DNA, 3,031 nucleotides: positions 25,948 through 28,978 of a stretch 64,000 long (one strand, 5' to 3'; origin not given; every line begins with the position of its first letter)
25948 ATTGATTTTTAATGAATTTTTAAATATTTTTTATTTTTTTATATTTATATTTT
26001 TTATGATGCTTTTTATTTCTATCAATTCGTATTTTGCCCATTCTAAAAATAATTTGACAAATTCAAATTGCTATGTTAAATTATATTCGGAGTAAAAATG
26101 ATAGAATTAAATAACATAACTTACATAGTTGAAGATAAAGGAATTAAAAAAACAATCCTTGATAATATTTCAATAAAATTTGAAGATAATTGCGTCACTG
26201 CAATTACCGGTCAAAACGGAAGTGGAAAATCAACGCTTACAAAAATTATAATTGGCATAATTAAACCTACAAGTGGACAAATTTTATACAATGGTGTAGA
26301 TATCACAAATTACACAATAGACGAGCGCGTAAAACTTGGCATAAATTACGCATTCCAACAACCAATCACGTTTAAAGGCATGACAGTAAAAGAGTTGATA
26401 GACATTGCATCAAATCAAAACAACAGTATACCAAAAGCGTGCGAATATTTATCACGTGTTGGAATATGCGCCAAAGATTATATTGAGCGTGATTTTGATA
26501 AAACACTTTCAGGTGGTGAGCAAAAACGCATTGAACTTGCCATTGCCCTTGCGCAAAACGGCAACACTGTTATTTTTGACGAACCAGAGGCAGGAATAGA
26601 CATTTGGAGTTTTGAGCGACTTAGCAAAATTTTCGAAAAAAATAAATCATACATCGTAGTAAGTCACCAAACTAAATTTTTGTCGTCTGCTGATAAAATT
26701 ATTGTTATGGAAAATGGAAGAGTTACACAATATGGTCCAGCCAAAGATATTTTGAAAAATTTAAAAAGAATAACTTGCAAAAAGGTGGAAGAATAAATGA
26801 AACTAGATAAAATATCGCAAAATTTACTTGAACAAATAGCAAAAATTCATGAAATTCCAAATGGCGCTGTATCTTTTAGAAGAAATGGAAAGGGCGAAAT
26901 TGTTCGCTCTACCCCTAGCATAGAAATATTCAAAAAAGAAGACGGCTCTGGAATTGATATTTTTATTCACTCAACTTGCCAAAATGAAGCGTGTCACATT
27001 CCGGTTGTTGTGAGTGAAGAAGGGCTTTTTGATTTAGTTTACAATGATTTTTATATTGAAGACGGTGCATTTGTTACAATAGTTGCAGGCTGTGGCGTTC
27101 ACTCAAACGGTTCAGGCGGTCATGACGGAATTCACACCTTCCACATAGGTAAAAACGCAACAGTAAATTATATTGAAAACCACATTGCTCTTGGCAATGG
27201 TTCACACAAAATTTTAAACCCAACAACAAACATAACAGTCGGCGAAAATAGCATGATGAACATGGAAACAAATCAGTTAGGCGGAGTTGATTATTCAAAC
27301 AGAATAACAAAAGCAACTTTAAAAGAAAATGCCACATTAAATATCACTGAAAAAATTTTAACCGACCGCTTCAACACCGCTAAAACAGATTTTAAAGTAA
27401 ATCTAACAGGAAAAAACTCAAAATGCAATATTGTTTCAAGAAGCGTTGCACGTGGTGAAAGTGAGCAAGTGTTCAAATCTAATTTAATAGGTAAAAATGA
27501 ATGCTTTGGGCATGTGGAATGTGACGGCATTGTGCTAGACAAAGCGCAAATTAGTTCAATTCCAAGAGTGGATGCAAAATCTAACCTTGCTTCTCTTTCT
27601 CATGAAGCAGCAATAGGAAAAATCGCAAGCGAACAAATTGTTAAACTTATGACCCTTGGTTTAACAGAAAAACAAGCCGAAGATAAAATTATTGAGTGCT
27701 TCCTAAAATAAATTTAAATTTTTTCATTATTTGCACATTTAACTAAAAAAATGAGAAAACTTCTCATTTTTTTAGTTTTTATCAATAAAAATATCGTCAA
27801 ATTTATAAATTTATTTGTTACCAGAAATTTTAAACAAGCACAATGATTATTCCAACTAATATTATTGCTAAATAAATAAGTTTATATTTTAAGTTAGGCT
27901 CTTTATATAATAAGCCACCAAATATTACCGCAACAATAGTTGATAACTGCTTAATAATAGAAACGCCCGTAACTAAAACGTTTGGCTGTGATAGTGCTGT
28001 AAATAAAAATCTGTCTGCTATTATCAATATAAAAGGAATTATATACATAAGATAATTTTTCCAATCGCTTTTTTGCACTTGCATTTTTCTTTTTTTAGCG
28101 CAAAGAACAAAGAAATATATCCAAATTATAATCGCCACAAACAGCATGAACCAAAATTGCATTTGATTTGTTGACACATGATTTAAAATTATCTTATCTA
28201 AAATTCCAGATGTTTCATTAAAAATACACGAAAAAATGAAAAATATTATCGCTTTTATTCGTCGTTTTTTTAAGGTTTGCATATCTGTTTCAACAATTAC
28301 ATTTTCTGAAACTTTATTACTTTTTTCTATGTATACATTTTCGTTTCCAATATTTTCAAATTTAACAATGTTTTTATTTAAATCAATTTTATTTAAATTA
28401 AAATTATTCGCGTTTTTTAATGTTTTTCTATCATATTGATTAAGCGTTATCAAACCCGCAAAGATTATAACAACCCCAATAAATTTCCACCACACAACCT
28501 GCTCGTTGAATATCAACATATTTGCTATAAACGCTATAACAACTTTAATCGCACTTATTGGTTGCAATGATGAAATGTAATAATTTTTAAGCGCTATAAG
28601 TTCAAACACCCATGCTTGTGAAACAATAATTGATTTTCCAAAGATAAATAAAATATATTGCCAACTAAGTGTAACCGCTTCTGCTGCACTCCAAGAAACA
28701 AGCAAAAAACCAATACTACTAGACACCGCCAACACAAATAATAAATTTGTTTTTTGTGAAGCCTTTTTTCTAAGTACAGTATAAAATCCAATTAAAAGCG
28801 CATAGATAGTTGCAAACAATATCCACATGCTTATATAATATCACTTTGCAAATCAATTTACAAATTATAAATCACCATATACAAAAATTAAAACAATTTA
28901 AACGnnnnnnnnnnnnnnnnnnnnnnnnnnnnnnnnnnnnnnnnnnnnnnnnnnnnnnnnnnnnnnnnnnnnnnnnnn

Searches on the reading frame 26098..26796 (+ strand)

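Call 18: search_protein_families(library=pfam, proteins=[window:26098-26796:+], max_evalue=0.001)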
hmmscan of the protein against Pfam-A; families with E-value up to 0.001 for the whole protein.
window:26098-26796:+ (232 aa): 5 families
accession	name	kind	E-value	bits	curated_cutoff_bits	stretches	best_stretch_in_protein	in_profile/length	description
PF00005.33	ABC_tran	-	3.2e-29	102.7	25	1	21-164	1-136/137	ABC transporter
PF02463.25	SMC_N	-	1.2e-10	41.7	40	1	126-205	135-212/220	RecF/RecN/SMC N terminal domain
PF13304.12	AAA_21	-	1e-08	36.1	27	0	79-194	185-302/304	AAA domain, putative AbiEii toxin, Type IV TA system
PF13555.12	AAA_29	-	1.2e-05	25.4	27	1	24-65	15-55/61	P-loop containing region of AAA domain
PF13476.12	AAA_23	-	0.00028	22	27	1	22-155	11-116/201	AAA domain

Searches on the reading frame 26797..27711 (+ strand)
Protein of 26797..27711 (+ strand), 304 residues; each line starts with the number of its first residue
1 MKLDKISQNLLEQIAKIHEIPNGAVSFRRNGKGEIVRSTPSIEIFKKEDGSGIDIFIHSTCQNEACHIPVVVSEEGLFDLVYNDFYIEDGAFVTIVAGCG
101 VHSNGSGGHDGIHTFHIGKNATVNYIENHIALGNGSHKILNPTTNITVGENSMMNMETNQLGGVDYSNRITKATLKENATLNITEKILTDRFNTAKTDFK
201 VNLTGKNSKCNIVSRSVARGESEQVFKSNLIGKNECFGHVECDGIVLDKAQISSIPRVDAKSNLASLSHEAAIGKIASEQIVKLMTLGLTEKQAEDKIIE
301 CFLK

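Call 18: search_protein_families(library=pfam, proteins=[window:26797-27711:+], max_evalue=0.001)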
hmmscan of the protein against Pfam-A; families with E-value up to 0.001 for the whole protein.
window:26797-27711:+ (304 aa): 1 family
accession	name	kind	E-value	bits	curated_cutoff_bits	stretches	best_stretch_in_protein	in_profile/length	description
PF01458.23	SUFBD_core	-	4e-24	85.8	27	1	87-302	18-232/232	SUF system FeS cluster assembly, SufBD core domain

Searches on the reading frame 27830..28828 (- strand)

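Call 18: search_protein_families(library=pfam, proteins=[window:27830-28828:-], max_evalue=0.001)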
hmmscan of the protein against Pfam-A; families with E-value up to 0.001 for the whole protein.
window:27830-28828:- (332 aa): 1 family
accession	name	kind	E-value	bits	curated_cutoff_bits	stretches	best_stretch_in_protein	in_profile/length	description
PF00892.27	EamA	-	2.8e-18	66.9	28.2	2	192-331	2-134/135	EamA-like transporter family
